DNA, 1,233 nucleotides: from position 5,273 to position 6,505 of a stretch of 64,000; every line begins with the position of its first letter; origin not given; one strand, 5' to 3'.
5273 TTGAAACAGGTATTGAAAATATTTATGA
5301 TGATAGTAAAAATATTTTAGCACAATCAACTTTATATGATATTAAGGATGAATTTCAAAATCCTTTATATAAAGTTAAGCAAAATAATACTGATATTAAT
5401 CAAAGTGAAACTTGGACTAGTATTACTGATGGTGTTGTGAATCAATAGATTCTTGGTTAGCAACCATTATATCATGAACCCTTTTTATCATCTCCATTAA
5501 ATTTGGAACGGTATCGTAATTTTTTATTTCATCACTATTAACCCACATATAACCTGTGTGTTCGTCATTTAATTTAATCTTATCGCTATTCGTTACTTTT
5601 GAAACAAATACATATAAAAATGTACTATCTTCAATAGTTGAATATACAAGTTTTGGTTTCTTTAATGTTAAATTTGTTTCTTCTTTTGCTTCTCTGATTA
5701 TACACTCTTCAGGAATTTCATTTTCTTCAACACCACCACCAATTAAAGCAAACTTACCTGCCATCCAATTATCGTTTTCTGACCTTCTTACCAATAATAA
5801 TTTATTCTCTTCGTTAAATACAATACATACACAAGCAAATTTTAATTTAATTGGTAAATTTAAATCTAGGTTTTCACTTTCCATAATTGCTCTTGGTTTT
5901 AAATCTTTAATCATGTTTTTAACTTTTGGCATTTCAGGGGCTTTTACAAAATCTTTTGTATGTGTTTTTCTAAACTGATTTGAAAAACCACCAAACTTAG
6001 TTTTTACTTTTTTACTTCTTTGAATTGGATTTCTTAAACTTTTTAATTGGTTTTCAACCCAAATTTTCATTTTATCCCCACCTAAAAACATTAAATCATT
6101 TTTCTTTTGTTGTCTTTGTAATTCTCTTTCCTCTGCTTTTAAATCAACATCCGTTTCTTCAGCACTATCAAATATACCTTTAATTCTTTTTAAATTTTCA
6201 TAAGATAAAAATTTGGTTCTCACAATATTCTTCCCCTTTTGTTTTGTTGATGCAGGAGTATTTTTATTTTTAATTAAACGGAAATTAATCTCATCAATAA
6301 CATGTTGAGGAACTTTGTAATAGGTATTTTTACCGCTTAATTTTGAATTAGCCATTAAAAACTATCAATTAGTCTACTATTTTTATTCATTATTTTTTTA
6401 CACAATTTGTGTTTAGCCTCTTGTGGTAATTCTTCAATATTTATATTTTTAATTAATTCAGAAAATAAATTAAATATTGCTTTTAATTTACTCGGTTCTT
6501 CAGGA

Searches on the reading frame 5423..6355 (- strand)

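Call 24: search_protein_families(library=phrogs, proteins=[window:5423-6355:-], max_evalue=0.00001)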
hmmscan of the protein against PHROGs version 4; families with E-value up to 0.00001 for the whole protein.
window:5423-6355:- (310 aa): 6 families
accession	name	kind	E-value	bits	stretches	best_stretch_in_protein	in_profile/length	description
phrog_1198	-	other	1.9e-20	74.6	1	169-304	34-180/253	MutT/NUDIX hydrolase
phrog_15528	-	head and packaging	5.1e-14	52.6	1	177-287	526-633/794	portal protein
phrog_6216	-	unknown function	8.6e-09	35.6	1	176-292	5-112/545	-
phrog_19657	-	other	1.1e-06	29.7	1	171-235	21-94/176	nudix hydrolase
phrog_1185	-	other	2.3e-06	28.3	1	171-280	146-276/301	nudix hydrolase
phrog_10313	-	other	7.2e-06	26.8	0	174-227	13-65/159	nudix hydrolase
